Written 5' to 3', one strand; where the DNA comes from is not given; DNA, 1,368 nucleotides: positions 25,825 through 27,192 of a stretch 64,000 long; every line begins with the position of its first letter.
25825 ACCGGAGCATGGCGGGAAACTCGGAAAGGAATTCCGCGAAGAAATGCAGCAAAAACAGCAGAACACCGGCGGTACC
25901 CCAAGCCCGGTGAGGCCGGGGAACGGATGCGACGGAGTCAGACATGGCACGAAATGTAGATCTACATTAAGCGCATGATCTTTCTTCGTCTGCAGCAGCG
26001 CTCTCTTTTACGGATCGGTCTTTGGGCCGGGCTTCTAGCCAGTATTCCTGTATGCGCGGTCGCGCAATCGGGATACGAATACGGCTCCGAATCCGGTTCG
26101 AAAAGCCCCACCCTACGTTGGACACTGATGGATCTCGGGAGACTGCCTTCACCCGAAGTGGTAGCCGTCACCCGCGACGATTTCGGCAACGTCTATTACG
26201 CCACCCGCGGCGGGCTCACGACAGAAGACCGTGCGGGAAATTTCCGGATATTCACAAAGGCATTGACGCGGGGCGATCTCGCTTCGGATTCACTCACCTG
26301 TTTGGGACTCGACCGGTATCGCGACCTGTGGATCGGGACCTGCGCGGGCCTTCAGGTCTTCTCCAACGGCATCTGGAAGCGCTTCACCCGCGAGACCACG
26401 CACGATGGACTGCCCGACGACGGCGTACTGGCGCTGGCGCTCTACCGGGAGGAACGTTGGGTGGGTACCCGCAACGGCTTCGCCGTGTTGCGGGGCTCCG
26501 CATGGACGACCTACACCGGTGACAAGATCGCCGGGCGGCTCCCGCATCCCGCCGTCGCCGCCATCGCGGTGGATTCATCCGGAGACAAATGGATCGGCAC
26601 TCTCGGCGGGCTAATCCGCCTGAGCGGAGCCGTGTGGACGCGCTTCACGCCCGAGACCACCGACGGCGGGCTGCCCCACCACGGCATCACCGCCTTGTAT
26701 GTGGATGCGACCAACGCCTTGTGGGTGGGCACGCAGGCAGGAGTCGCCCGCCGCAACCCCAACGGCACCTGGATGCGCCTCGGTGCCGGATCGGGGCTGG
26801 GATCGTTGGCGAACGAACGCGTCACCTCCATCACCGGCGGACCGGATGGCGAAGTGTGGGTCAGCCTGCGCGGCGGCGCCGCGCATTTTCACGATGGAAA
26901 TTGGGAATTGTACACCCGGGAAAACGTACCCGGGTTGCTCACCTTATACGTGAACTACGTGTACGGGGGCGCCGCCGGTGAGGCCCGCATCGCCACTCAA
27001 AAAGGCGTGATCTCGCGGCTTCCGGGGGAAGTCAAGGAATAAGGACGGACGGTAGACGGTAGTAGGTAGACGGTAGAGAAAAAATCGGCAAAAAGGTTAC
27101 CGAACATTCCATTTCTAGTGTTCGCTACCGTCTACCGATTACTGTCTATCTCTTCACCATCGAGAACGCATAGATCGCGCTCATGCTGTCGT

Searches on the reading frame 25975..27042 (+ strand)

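Call 80: search_protein_families(library=pfam, proteins=[window:25975-27042:+], max_evalue=0.00001)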
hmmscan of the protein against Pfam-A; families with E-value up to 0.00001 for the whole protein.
window:25975-27042:+ (355 aa): 1 family
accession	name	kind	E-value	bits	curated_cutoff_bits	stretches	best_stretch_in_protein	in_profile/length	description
PF07494.17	Reg_prop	-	1.4e-15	55.8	20.4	0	232-254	1-23/24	Two component regulator propeller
